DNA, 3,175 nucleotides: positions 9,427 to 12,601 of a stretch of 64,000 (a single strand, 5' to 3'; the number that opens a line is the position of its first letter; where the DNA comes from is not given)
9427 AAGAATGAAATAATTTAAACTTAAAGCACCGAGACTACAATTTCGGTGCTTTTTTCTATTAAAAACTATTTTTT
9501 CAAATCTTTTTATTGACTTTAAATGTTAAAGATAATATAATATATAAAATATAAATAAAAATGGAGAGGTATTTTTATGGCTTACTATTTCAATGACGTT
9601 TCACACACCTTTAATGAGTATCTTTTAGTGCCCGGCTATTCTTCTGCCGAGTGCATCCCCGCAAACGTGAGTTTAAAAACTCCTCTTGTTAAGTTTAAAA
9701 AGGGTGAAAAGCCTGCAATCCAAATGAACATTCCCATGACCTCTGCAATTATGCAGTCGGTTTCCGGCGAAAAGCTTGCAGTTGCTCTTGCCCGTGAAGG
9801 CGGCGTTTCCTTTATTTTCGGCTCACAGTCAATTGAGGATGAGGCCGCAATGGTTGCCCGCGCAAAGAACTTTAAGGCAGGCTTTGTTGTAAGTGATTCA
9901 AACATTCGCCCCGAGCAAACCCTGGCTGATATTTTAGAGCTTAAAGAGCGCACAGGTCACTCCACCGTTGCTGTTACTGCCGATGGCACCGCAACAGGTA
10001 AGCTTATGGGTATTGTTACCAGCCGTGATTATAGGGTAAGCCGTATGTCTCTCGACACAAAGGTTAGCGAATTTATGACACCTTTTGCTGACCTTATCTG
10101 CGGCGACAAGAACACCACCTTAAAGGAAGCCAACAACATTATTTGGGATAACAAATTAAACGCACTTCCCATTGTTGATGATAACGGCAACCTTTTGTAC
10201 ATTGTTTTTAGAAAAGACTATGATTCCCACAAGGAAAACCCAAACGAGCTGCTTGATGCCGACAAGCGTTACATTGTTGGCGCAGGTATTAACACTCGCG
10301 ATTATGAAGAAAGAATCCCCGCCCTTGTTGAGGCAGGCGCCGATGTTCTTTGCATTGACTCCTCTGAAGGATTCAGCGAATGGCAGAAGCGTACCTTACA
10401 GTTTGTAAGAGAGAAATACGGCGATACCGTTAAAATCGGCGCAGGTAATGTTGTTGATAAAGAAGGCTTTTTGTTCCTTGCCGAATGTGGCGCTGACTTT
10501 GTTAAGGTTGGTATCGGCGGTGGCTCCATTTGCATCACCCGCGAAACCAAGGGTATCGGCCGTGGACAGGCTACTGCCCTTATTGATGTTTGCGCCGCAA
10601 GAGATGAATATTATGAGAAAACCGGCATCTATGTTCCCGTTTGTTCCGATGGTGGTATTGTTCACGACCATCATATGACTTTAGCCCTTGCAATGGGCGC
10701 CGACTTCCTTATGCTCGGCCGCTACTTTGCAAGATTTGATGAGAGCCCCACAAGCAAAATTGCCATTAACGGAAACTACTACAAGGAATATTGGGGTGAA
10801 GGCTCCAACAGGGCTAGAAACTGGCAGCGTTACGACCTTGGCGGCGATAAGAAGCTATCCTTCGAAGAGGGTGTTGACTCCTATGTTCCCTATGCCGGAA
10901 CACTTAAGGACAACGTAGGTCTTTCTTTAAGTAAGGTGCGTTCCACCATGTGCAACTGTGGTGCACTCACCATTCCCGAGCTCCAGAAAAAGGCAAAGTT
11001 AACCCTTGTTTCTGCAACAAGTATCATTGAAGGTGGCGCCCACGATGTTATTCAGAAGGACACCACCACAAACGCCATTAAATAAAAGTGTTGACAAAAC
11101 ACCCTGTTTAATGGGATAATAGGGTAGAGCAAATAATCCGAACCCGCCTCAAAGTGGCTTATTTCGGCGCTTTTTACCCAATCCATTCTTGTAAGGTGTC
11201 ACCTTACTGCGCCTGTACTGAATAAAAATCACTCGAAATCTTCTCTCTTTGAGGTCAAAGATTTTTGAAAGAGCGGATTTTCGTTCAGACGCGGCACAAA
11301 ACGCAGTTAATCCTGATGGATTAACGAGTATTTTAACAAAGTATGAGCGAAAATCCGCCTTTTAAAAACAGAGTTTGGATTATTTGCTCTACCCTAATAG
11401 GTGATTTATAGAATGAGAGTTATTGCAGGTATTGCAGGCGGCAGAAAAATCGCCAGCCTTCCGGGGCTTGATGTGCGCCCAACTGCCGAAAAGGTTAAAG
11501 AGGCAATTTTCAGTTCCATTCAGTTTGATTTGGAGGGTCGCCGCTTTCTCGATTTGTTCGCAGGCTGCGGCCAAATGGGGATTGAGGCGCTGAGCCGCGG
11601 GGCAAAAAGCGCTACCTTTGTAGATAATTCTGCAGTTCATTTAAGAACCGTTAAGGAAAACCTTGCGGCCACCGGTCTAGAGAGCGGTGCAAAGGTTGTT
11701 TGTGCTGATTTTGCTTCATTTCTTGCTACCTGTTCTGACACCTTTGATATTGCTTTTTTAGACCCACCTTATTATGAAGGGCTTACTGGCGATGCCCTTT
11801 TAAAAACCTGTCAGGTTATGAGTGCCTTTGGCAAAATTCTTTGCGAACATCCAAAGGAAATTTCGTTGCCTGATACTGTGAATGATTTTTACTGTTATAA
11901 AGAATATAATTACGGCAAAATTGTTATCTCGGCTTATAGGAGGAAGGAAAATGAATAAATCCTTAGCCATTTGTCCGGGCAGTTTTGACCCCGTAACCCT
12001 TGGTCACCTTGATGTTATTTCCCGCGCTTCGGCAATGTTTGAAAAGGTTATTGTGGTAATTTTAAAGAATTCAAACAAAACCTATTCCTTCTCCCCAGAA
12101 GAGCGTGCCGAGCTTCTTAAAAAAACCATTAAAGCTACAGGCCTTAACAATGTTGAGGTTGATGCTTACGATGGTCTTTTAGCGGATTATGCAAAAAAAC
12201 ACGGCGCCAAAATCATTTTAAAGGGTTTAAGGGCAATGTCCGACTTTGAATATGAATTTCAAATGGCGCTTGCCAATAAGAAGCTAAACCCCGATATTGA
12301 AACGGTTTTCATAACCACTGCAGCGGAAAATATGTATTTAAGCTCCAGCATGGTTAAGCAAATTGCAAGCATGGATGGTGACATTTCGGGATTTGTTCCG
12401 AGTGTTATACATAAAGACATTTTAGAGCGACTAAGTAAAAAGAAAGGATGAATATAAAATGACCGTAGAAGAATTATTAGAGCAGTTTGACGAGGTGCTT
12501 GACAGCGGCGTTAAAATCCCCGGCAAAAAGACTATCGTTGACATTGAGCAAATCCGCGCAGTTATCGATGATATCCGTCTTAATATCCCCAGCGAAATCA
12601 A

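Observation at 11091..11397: Ornate ~277-nt structured element behind a near-consensus promoter between guaB and rsmD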

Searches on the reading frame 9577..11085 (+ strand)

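Call 58: search_protein_families(library=ncbifam, proteins=[window:9577-11085:+])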
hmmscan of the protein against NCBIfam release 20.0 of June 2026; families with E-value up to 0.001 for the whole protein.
window:9577-11085:+ (502 aa): 15 families
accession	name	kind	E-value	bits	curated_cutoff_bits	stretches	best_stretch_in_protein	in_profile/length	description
NF005493.0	PRK07107.1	equivalog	7.5e-297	984.7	585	1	1-500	1-500/502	IMP dehydrogenase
TIGR01302.1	IMP_dehydrog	equivalog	3.3e-104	349.3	481.5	1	9-470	1-449/450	IMP dehydrogenase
NF052358.1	GMPRedGuaB1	equivalog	6e-58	197.2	675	1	50-487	43-473/479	GMP reductase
NF005869.0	PRK07807.1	equivalog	1.4e-56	192.5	549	1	48-488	41-474/479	GuaB1 family IMP dehydrogenase-related protein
NF005311.0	PRK06843.1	equivalog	2.3e-56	191.5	779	2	213-493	123-402/404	inosine 5-monophosphate dehydrogenase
TIGR01303.1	IMP_DH_rel_1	equivalog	2.9e-52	178.1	562.75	1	50-486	42-470/475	GuaB1 family IMP dehydrogenase-related protein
NF003470.0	PRK05096.1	equivalog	1.5e-38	132.8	397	1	228-479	95-337/347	GMP reductase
TIGR01305.1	GMP_reduct_1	equivalog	6.4e-35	120.8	492.15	1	228-478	94-335/343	GMP reductase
NF003966.0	PRK05458.1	equivalog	1.7e-31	109.7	344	1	205-472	62-312/327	GMP reductase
TIGR01306.1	GMP_reduct_2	equivalog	1.7e-25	90.2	465.65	1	204-462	57-298/321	GMP reductase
TIGR01304.1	IMP_DH_rel_2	equivalog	4.7e-24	85.3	342.1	1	238-391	136-293/365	GuaB3 family IMP dehydrogenase-related protein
NF008581.0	PRK11543.1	equivalog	4.1e-06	26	481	1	45-210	144-310/321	arabinose-5-phosphate isomerase GutQ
NF011449.0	PRK14869.2-5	equivalog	0.00016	20.9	411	1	157-227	144-213/451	putative manganese-dependent inorganic diphosphatase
TIGR00393.1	kpsF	subfamily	0.00021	20.9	203.7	1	109-209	168-266/268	KpsF/GutQ family sugar-phosphate isomerase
NF011447.0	PRK14869.2-3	equivalog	0.001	17.8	522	0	171-215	76-120/540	putative manganese-dependent inorganic diphosphatase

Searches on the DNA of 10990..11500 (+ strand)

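Call 4: search_rna_families(source=window, start=10990, end=11500, threshold=evalue, max_evalue=10)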
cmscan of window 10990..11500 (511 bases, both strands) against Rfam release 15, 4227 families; matches with E-value up to 10: 2.
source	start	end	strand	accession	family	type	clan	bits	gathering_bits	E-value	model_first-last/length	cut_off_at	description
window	11265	11366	+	RF04291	mir-368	Gene; miRNA;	CL00149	26.6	58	0.0048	1-72/72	no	mir-368 microRNA precursor family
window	11295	11366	-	RF04291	mir-368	Gene; miRNA;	CL00149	16.3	58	4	1-72/72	no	mir-368 microRNA precursor family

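Call 37: search_dna_similar(query=window:11120-11396:+, collection=plasmids, mode=distant, max_evalue=0.001)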
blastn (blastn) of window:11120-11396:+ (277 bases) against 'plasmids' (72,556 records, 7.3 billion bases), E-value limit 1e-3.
No match.

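Call 38: search_dna_similar(query=window:11120-11396:+, collection=phages, mode=distant, max_evalue=0.001)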
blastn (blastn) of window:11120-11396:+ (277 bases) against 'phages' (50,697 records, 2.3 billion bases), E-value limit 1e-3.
No match.

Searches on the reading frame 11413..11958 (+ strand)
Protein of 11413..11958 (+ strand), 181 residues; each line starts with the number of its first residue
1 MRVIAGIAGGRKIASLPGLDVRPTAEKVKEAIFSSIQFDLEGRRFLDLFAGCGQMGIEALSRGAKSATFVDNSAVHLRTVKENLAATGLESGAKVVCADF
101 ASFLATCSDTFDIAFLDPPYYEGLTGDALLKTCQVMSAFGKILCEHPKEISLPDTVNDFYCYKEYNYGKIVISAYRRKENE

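Call 58: search_protein_families(library=ncbifam, proteins=[window:11413-11958:+])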
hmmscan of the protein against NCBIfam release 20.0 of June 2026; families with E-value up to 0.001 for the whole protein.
window:11413-11958:+ (181 aa): 9 families
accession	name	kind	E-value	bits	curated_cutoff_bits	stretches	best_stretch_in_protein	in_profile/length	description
TIGR00095.1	TIGR00095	equivalog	1.7e-38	132.2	117.5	1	2-177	13-193/194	16S rRNA (guanine(966)-N(2))-methyltransferase RsmD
NF008157.0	PRK10909.1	equivalog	2.2e-25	89.7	302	1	1-180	13-193/199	16S rRNA (guanine(966)-N(2))-methyltransferase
NF008748.0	PRK11783.1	equivalog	5.6e-13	48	466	1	36-121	536-622/704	bifunctional 23S rRNA (guanine(2069)-N(7))-methyltransferase RlmK/23S rRNA (guanine(2445)-N(2))-methyltransferase RlmL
NF033380.1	Rlm_2499C5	equivalog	8.8e-07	28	650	1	41-120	220-300/391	23S rRNA (cytosine(2499)-C(5))-methyltransferase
NF046099.1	RSP_2647_MTase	equivalog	2e-06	26.9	600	1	41-121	217-300/391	RSP_2647 family RNA methyltransferase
TIGR02469.1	CbiT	equivalog_domain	6.7e-06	26.4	78.3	1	23-116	2-94/124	precorrin-6Y C5,15-methyltransferase (decarboxylating) subunit CbiT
NF053718.1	23SC1962Mtase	equivalog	2.2e-05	23.4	575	1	40-121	209-291/383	23S rRNA (cytosine(1962)-C(5))-methyltransferase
NF043040.1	corrin_prot_MT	hypoth_equivalog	0.00026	20.5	180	1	25-113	27-113/216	corrinoid protein-associated methyltransferase CpaM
TIGR01177.1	TIGR01177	hypoth_equivalog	0.00073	18.9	316.55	1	41-121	182-259/330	TIGR01177 family methyltransferase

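Call 74: find_encoding_contigs(protein=window:11413-11958:+, flank=1500, max_places=10)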
Protein window:11413-11958:+ (181 aa): 1 contig read that carries it; 1 place shown.
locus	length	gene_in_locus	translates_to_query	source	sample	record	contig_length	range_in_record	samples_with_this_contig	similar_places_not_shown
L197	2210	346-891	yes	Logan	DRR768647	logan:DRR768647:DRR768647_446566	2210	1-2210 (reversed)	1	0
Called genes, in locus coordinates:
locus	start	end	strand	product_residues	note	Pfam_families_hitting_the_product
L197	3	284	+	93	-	?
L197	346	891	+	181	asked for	PF03602:Cons_hypoth95, PF05175:MTS (weak), PF13649:Methyltransf_25 (weak)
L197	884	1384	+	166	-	PF01467:CTP_transf_like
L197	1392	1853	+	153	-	-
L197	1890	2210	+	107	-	?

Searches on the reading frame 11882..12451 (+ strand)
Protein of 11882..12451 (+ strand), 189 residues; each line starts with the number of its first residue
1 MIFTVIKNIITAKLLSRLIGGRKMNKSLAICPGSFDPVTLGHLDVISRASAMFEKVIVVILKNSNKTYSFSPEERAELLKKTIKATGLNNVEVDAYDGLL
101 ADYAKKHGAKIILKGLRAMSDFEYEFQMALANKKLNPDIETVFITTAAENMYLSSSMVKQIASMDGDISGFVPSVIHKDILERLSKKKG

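Call 58: search_protein_families(library=ncbifam, proteins=[window:11882-12451:+])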
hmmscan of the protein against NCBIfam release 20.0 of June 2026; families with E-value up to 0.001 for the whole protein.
window:11882-12451:+ (189 aa): 12 families
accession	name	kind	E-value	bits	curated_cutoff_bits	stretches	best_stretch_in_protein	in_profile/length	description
TIGR01510.1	coaD_prev_kdtB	equivalog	9e-58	194.7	103.3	1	29-182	2-153/155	pantetheine-phosphate adenylyltransferase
TIGR00125.1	cyt_tran_rel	domain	1.4e-14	54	27.7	1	29-83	2-60/65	adenylyltransferase/cytidyltransferase family protein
TIGR00482.1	TIGR00482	equivalog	5.9e-08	33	112.45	1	32-95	3-69/194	nicotinate (nicotinamide) nucleotide adenylyltransferase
NF000842.0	PRK00071.2-1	equivalog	3.6e-07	30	167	1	26-93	2-69/191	nicotinate-nucleotide adenylyltransferase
NF004162.0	PRK05627.1-5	equivalog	6.6e-05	22.5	241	1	25-95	12-82/304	bifunctional riboflavin kinase/FAD synthetase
NF000840.1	PRK00071.1-3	equivalog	9.7e-05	21.9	150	0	25-62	5-42/201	nicotinate-nucleotide adenylyltransferase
NF006479.0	PRK08887.1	equivalog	0.0001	22.2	164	0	26-96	2-72/174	nicotinate-nicotinamide nucleotide adenylyltransferase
NF005988.0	PRK08099.1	equivalog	0.0001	21.6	201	1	22-70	60-108/411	multifunctional transcriptional regulator/nicotinamide-nucleotide adenylyltransferase/ribosylnicotinamide kinase NadR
NF002243.0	PRK01153.1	subfamily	0.00014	21.5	127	1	29-90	3-67/175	nicotinamide-nucleotide adenylyltransferase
NF005518.0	PRK07143.1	equivalog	0.00054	19.5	232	1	25-74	14-65/281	hypothetical protein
TIGR00124.1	cit_ly_ligase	equivalog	0.00079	18.5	262.1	0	36-93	149-202/335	[citrate (pro-3S)-lyase] ligase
NF005519.0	PRK07152.1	equivalog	0.00099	18.1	315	0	28-97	3-75/361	nicotinate-nucleotide adenylyltransferase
